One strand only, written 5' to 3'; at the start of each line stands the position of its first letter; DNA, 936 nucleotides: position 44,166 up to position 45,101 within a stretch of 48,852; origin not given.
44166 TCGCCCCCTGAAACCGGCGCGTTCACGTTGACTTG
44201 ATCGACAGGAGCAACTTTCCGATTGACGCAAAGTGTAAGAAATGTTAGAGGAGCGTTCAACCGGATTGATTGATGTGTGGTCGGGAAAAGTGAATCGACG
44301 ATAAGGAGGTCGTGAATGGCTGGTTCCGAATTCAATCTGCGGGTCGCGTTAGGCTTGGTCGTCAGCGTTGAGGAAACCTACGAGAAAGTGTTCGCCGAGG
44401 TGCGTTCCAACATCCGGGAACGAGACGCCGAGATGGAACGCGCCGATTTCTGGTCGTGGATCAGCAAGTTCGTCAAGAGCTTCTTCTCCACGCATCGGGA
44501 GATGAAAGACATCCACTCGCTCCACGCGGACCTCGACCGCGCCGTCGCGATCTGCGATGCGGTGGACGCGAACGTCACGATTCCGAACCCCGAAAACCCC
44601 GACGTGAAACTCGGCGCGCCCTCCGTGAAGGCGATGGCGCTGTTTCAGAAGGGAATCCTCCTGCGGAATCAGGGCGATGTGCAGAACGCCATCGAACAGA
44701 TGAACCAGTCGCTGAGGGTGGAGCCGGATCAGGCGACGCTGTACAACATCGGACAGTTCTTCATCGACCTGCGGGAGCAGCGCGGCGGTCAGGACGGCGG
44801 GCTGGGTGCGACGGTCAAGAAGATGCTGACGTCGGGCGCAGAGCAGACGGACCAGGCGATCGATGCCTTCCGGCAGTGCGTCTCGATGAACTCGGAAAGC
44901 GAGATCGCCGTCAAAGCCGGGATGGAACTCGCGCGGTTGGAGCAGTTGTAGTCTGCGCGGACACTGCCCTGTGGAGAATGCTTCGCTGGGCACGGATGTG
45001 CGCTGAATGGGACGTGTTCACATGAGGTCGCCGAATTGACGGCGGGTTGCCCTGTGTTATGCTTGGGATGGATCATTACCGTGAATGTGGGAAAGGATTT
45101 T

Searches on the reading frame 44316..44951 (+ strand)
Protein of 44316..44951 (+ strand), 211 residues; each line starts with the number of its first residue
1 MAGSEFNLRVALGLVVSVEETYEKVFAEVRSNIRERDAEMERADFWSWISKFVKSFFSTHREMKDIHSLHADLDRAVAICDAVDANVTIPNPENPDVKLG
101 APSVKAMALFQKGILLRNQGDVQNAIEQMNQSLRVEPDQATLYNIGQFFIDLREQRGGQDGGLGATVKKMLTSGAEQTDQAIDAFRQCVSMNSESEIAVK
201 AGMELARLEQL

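Call 11: search_protein_families(library=pfam, proteins=[window:44316-44951:+], max_evalue=0.01)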
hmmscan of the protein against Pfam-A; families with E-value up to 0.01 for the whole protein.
window:44316-44951:+ (211 aa): 10 families
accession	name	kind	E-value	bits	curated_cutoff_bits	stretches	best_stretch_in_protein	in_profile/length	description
PF13181.12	TPR_8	-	3.6e-07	30.3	25.7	0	108-138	3-33/34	Tetratricopeptide repeat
PF07719.23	TPR_2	-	2.5e-06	27.6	27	1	106-138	1-33/34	Tetratricopeptide repeat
PF00515.34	TPR_1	-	1.4e-05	25.1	27.8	0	106-138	1-33/34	Tetratricopeptide repeat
PF13174.12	TPR_6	-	0.00011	23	26.3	0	108-134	2-28/33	Tetratricopeptide repeat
PF24575.1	TPR_Slam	-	0.00027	21.8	35.2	0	106-140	47-81/104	Surface lipoprotein assembly modifier, N-terminal TPR repeats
PF13428.12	TPR_14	-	0.00028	21.7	23.5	0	108-143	3-38/44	Tetratricopeptide repeat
PF13424.12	TPR_12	-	0.0068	17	30.1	0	106-134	45-73/77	Tetratricopeptide repeat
PF18768.7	RNPP_C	-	0.0073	16.3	26.5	0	104-150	119-165/213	RNPP family C-terminal domain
PF13432.12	TPR_16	-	0.0082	17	32.7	0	111-146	2-38/65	Tetratricopeptide repeat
PF13371.12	TPR_9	-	0.0095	16.4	35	0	109-142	32-65/73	Tetratricopeptide repeat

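Call 15: find_related_loci(query=window:44316-44951:+, collection=genome_contigs, flank=3000)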
Query window:44316-44951:+ (211 aa) in genome_contigs; peptide patterns used: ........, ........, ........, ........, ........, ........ (x = any residue, [..] = any of these).
123 stretches matched a pattern, but none encodes a relative of the query by tblastn (E <= 1e-3).

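Call 16: find_homologous_proteins(query=window:44316-44951:+)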
Query window:44316-44951:+ (211 aa): 5 proteins with E <= 0.001 among 401 candidates.
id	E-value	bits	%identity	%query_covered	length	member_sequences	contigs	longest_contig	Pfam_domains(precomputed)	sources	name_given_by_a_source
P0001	1.5e-132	457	100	100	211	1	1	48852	PF00515.35,PF13181.13,PF07719.24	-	-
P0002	1.8e-59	219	56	100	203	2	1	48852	PF00515.35,PF07719.24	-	-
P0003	9.8e-49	184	49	100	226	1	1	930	-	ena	-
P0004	8.7e-47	177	48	100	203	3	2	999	-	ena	-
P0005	3.7e-43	166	48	100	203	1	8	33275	-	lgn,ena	-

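Call 18: find_encoding_contigs(protein=P0005, flank=10000, max_places=8)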
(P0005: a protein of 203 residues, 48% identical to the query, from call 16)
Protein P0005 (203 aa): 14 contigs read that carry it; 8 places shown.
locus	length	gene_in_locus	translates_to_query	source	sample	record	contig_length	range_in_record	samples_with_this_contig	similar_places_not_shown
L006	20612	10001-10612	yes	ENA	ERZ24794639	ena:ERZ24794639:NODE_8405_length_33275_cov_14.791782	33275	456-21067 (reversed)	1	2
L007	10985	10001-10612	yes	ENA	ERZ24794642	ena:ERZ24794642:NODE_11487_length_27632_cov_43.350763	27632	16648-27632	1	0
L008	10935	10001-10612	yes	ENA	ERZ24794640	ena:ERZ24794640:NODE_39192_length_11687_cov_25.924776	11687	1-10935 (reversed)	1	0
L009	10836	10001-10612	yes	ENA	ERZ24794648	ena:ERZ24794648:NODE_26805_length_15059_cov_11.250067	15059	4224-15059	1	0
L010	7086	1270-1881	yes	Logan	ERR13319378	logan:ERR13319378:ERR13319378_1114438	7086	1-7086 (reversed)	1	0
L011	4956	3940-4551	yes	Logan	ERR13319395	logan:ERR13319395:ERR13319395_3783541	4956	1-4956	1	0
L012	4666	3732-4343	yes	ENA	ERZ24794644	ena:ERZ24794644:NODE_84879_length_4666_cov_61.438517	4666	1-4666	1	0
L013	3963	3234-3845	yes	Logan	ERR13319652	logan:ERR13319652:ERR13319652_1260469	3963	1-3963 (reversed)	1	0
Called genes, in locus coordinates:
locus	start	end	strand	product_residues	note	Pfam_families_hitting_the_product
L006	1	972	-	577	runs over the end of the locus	PF01555:N6_N4_Mtase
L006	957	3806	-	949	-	PF00176:SNF2-rel_dom, PF00270:DEAD, PF04851:ResIII, PF00271:Helicase_C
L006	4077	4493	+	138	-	-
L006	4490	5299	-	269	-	PF12728:HTH_17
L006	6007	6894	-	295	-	PF13814:Replic_Relax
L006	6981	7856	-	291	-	PF13814:Replic_Relax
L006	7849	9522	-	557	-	PF02534:T4SS-DNA_transf (faint), PF01935:DUF87 (weak), PF10412:TrwB_AAD_bind (weak), PF12846:AAA_10 (faint)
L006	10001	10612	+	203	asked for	-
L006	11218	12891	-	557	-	-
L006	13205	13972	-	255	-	-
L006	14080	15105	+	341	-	PF08275:DNAG_N, PF01751:Toprim, PF13155:Toprim_2, PF13662:Toprim_4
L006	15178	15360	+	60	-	-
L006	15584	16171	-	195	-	-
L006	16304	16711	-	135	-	-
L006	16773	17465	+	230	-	PF00702:Hydrolase, PF12710:HAD, PF13419:HAD_2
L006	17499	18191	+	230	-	PF00702:Hydrolase, PF12710:HAD, PF13419:HAD_2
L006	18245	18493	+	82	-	-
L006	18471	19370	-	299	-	-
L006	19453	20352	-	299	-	PF07676:PD40 (faint), PF26549:Tricorn_N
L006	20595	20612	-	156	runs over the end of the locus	?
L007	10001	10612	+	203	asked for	-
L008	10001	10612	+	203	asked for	-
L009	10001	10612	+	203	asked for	-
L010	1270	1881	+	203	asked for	-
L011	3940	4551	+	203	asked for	-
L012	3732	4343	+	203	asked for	-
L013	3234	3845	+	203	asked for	-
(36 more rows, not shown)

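Call 19: find_encoding_contigs(protein=P0004, flank=2000)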
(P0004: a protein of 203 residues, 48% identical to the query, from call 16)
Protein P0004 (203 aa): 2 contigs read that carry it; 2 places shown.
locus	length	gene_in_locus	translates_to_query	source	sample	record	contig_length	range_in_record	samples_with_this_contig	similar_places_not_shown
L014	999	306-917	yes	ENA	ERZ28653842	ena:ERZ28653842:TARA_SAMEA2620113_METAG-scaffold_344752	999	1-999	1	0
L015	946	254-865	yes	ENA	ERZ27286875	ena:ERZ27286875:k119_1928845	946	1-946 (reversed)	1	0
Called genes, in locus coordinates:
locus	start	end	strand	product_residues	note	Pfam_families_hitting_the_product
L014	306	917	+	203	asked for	-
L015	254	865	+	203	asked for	-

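Call 20: find_encoding_contigs(protein=P0003, flank=2000)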
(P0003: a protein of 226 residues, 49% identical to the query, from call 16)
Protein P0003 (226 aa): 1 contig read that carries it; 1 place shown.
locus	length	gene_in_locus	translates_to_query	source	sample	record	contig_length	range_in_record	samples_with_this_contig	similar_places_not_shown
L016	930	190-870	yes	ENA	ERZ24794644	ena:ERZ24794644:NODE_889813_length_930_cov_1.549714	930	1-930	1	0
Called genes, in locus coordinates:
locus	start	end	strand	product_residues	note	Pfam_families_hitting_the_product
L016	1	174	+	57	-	?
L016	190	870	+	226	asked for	-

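Call 40: find_homologous_proteins(query=L006:7849-9522:-, max_evalue=1e-20)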
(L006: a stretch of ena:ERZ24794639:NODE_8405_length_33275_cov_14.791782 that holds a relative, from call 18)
Query L006:7849-9522:- (557 aa): 824 proteins with E <= 1e-20 among 8000 candidates; the best 120 are listed.
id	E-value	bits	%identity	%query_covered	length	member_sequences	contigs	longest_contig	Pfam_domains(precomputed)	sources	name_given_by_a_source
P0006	0.0e+0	1274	100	100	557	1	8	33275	PF10412.16,PF01935.24,PF12846.14,PF02534.21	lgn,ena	-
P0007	5.0e-193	661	57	96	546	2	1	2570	PF10412.16,PF02534.21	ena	-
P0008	8.0e-190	651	54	97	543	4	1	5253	PF21445.4,PF10412.16,PF02534.21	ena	-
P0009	9.4e-185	634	62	82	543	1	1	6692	PF10412.16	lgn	-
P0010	1.2e-184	634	57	91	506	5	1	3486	PF10412.16,PF02534.21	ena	-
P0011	4.6e-181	622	55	94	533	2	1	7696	PF21445.4,PF10412.16,PF02534.21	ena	-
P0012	1.2e-180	620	52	100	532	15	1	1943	PF10412.16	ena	-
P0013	9.8e-180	617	52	97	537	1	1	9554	PF21445.4,PF10412.16,PF02534.21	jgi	-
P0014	3.6e-179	616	56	89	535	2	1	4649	PF21445.4,PF10412.16,PF12696.14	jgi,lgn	-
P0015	1.1e-177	611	54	89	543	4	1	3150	PF10412.16,PF13401.13,PF02534.21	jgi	-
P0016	2.8e-177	609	52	98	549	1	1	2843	PF10412.16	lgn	-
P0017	3.3e-177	609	55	91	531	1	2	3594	PF10412.16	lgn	-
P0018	7.0e-177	608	54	93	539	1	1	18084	PF21445.4,PF10412.16,PF13191.13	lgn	-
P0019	1.6e-176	607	56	87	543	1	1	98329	PF10412.16,PF19044.7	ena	-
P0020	2.2e-176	606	55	92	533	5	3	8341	PF10412.16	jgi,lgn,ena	-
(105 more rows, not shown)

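Call 42: find_related_loci(query=A3, collection=genome_contigs, flank=2500)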
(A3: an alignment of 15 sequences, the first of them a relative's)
Query A3 (557 aa) in genome_contigs; peptide patterns used: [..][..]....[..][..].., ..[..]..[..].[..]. (x = any residue, [..] = any of these).
371 stretches matched a pattern; 200 encode a relative of the query (tblastn E <= 1e-3); the best 80 are kept; 80 distinct loci.
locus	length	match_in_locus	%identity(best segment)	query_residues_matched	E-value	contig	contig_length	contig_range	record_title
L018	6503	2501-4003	51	3-511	4e-170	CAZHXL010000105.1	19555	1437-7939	MAG TPA_asm: uncultured Clostridia bacterium isolate SRP178908_co1_55 genome assembly, contig: NODE_1771_length_19555_co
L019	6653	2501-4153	48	1-556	1e-158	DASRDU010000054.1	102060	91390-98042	MAG TPA_asm: Blastocatellia bacterium isolate SMAG_U9988 k141_1687042, whole genome shotgun sequence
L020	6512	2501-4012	48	7-511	8e-153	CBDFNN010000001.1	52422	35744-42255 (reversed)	MAG: Rhodothermales bacterium isolate d24ba004-d536-4b1d-8ed9-7a3051bb7843 genome assembly, contig: contig_1, whole geno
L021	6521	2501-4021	48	1-509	2e-150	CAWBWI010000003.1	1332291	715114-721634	MAG: Candidatus Eisenbacteria bacterium isolate MFD09730.bin.2.41 genome assembly, contig: contig_1763, whole genome sho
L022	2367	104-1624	49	1-509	4e-159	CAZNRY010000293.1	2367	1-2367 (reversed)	MAG TPA_asm: uncultured bacterium isolate SRP302447_co3_234 genome assembly, contig: NODE_157070_length_2367_cov_3.14835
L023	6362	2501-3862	51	67-509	1e-145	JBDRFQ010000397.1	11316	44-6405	MAG: Candidatus Eisenbacteria bacterium isolate MEGAHIT-group-1.380 k141_9550321, whole genome shotgun sequence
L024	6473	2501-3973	48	26-509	6e-145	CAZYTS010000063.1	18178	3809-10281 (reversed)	MAG TPA_asm: uncultured Gemmatimonadaceae bacterium isolate binchicken_co235_6 genome assembly, contig: NODE_7694_length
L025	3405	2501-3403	50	21-325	2e-97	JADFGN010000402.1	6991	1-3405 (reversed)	MAG: Candidatus Poribacteria bacterium isolate B30T1B8 B30T1B8_NODE23366, whole genome shotgun sequence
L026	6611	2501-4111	45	7-556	1e-150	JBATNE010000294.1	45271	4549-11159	MAG: Candidatus Zixiibacteriota bacterium isolate MFD10473_ilm_asm_bin15 k127_262633, whole genome shotgun sequence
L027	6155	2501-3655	38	120-509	2e-80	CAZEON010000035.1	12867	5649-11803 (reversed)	MAG TPA_asm: uncultured Candidatus Peribacteria bacterium isolate binchicken_co181_617 genome assembly, contig: NODE_901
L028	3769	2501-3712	36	120-524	9e-80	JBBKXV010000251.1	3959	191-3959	MAG: Candidatus Gracilibacteria bacterium isolate mbin.202_sub k119_3289037, whole genome shotgun sequence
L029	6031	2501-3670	38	116-508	1e-78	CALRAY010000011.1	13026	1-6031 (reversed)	MAG: Patescibacteria group bacterium UBA4664 isolate MiE-16apr19-257 genome assembly, contig: MiE-16apr19-C9877, whole g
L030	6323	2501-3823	37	114-554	2e-78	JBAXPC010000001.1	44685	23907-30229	MAG: bacterium isolate ELA521 MAG521_1, whole genome shotgun sequence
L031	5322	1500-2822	35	116-545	8e-78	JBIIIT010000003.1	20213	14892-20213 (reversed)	MAG: Candidatus Saccharimonadia bacterium isolate ME2001-09-10pf_3300042914_group1_bin219 Rohwer_bin1540_scaffold_2039_c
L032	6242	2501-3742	38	114-527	1e-77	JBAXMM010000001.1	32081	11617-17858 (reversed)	MAG: bacterium isolate ELA453 MAG453_1, whole genome shotgun sequence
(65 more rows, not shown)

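Call 53: find_encoding_contigs(protein=P0002, flank=5000)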
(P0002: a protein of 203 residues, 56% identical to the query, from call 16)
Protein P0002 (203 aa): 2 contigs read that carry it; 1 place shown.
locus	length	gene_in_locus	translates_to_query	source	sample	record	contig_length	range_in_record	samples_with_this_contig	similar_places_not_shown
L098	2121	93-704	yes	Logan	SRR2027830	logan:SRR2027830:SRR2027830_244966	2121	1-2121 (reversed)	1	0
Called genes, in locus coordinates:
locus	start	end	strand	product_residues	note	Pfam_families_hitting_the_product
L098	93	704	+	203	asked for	PF07719:TPR_2 (faint), PF00515:TPR_1 (faint)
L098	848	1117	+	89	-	PF03683:UPF0175, PF24001:DUF7317 (weak)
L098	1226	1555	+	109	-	PF04255:DUF433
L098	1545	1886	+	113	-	PF18480:DUF5615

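Call 54: list_cluster_members(proteins=[P0002, P0001])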
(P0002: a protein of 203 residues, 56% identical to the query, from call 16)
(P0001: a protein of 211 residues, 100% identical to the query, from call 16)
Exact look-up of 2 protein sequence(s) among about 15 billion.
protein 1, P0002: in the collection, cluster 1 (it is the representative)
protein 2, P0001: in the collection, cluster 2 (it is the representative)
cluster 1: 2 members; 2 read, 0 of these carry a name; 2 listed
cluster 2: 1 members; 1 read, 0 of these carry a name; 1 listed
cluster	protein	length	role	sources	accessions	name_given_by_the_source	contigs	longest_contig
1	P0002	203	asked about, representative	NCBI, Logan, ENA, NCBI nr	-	-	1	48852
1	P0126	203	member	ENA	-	-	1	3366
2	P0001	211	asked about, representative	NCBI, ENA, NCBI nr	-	-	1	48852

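Call 55: find_encoding_contigs(protein=P0126, flank=5000)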
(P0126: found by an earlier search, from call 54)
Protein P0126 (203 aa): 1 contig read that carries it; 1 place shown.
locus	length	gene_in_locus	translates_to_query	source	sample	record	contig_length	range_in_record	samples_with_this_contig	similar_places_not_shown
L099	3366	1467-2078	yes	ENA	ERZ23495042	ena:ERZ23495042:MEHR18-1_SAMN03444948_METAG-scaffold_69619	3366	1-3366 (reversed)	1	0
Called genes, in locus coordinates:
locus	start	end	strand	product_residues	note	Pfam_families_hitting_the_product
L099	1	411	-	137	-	?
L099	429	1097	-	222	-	-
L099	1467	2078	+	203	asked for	PF00515:TPR_1 (faint), PF07719:TPR_2 (faint)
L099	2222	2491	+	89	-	PF03683:UPF0175, PF24001:DUF7317 (weak)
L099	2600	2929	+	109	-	PF04255:DUF433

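Call 85: predict_structure(alignment_id=A5)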
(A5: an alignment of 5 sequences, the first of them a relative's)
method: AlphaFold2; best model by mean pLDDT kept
length: 203 residues; sequences in the alignment: 5
mean_pLDDT: 65.8   pTM: 0.63
mean pLDDT of the five models: 65.8, 62.1, 60.9, 60.4, 48.4
residues with pLDDT >= 90: 10; 70-90: 85; 50-70: 51; < 50: 57
segments of 3 or more residues with pLDDT < 50: 149-203
pLDDT, mean of each block of 10 residues (from residue 1): 82 83 69 68 68 72 91 84 83 86 79 78 65 60 53 42 37 46 42 36 33
secondary structure, 60 per line:
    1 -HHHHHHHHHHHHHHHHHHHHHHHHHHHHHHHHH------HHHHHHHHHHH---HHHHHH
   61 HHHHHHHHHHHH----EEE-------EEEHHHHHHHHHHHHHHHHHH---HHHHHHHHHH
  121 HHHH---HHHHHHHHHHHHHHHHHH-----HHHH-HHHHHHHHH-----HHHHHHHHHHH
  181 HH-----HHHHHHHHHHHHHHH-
elements in order: H2-34 H41-51 H55-72 E77-79 E87-89 H90-107 H111-124 H128-145 H151-154 H156-164 H170-182 H188-202

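Call 88: fold_search(model_id=the predicted structure, library=pdb)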
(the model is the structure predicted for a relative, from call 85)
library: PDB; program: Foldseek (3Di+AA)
matches with E <= 10: 817; with E <= 0.001: 0
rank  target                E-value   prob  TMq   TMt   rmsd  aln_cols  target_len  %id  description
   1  1qz2_A                5.1e-02  0.99  0.36  0.27  15.5       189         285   12  Crystal Structure of FKBP52 C-terminal Domain complex with the C-terminal peptide MEEVD of Hsp90 (released 2004-06-22)
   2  8huj_B                6.2e-02  0.57  0.24  0.22  17.7       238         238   10  Cryo-EM structure of the J-K-St region of EMCV IRES in complex with eIF4G-HEAT1 and eIF4A (released 2023-08-02)
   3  8ffv_D                6.5e-02  0.99  0.40  0.22  15.9       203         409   13  Cryo-EM structure of the GR-Hsp90-FKBP52 complex (released 2023-11-01)
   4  9gzg_A                7.5e-02  0.97  0.35  0.43  12.6       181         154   15  Crystal structure of CTPR4E4 mutant (released 2025-10-15)
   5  4y6w                  1.0e-01  0.87  0.36  0.34  14.2       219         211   10  Crystal structure of Podosopora anserina putative kinesin light chain nearly identical TPR-like repeats (released 2015-10-07)
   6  4y6c                  1.0e-01  0.90  0.36  0.34  14.5       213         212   10  Q17M crystal structure of Podosopora anserina putative kinesin light chain nearly identical TPR-like repeats (released 2015-10-07)
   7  7zub_C                1.2e-01  0.91  0.33  0.24  13.6       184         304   12  Cryo-EM structure of the indirubin-bound Hsp90-XAP2-AHR complex (released 2022-11-23)
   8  7v6q_D                1.3e-01  0.84  0.35  0.34  15.3       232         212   12  Crystal structure of sNASP-ASF1A-H3.1-H4 complex (released 2021-12-29)
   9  1ihg                  1.3e-01  0.96  0.36  0.22  12.7       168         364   12  Bovine Cyclophilin 40, monoclinic form (released 2001-05-16)
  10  5omp                  1.3e-01  0.87  0.31  0.17  16.9       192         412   14  Human FKBP5 protein (released 2017-11-08)
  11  5njx_A                1.5e-01  0.89  0.32  0.18  16.4       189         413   14  Human FKBP51 protein in complex with C-terminal peptide of Human HSP 90-alpha (released 2017-11-08)
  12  8rst_A                1.5e-01  0.84  0.35  0.22  13.5       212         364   14  Rap from bacteriophage Phi3T in presence of pheromone SRGHTS (released 2024-07-24)
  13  7v1l_B                1.5e-01  0.80  0.34  0.32  19.8       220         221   11  Structure of sNASP core in complex with H3 alpha3 helix peptide (released 2022-04-20)
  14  8rsv_B                1.5e-01  0.80  0.35  0.22  14.3       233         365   11  Rap from bacteriophage Phi3T in presence of pheromone RRGHTAS (released 2024-07-24)
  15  7v6q_H                1.6e-01  0.80  0.35  0.36  14.8       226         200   12  Crystal structure of sNASP-ASF1A-H3.1-H4 complex (released 2021-12-29)
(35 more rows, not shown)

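Call 93: find_encoding_contigs(protein=P0001, flank=3000)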
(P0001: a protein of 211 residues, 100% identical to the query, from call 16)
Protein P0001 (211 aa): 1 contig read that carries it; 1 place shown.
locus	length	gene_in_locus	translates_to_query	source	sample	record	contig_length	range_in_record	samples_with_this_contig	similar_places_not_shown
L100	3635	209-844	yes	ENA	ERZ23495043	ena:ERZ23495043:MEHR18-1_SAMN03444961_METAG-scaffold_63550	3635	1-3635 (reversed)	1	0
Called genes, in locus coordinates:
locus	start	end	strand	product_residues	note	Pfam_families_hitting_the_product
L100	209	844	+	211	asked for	PF00515:TPR_1 (faint), PF07719:TPR_2 (faint), PF13181:TPR_8 (faint)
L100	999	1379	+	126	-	-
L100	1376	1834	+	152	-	PF03412:Peptidase_C39, PF13529:Peptidase_C39_2, PF11814:DUF3335 (weak)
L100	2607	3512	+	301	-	PF26549:Tricorn_N (faint), PF07676:PD40 (faint)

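Call 100: search_protein_families(library=ncbifam, proteins=[L006:7849-9522:-, window:44316-44951:+], max_evalue=0.01)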
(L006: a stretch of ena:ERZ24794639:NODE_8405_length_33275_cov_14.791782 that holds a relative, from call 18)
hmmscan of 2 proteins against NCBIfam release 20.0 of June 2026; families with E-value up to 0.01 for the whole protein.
L006:7849-9522:- (557 aa): 12 families
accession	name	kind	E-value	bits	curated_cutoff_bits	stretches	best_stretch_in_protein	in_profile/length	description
TIGR03743.1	SXT_TraD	subfamily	2.6e-09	36.1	366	1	116-200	165-251/636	conjugative transfer system coupling protein TraD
TIGR02759.1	TraD_Ftype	equivalog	8.7e-08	31.4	521.35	1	118-193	167-236/566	type IV conjugative transfer system coupling protein TraD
NF033849.1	ser_rich_anae_1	subfamily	3.4e-07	28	650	1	117-423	751-1081/1163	serine-rich protein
TIGR03754.1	conj_TOL_TraD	equivalog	4.8e-06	25.4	647.55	1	115-163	169-217/643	type IV conjugative transfer system coupling protein TraD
NF053655.1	CedD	equivalog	6.3e-06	25.1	600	0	114-156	209-251/527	DNA-translocating ATPase CedD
NF045975.1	VirB4_plasma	equivalog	1.8e-05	22.6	590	1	92-165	480-554/894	Mbov_0397 family ICE element conjugal transfer ATPase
NF045973.1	conju_CD1115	equivalog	0.00011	21.1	250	0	121-226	19-121/442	VirD4-like conjugal transfer protein, CD1115 family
NF045971.1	conju_CD1110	equivalog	0.00069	18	325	0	368-447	622-704/752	VirB4-like conjugal transfer ATPase, CD1110 family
TIGR00929.1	VirB4_CagE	subfamily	0.0021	16.3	643.1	0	128-161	439-471/792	VirB4 family type IV secretion/conjugal transfer ATPase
TIGR03925.1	T7SS_EccC_b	equivalog_domain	0.0025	16.2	346.55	1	115-149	350-384/564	type VII secretion protein EccCb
NF004072.0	PRK05580.2-4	equivalog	0.0045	15.3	1030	1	118-185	130-196/648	primosomal protein N'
TIGR03783.1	Bac_Flav_CT_G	subfamily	0.0055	14.6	261.55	1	126-205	438-515/829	TraG family conjugative transposon ATPase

window:44316-44951:+ (211 aa): 1 family
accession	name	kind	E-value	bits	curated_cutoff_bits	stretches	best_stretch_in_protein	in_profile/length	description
NF040959.1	MamA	equivalog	0.00011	21.7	200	0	106-144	139-177/204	magnetosome protein MamA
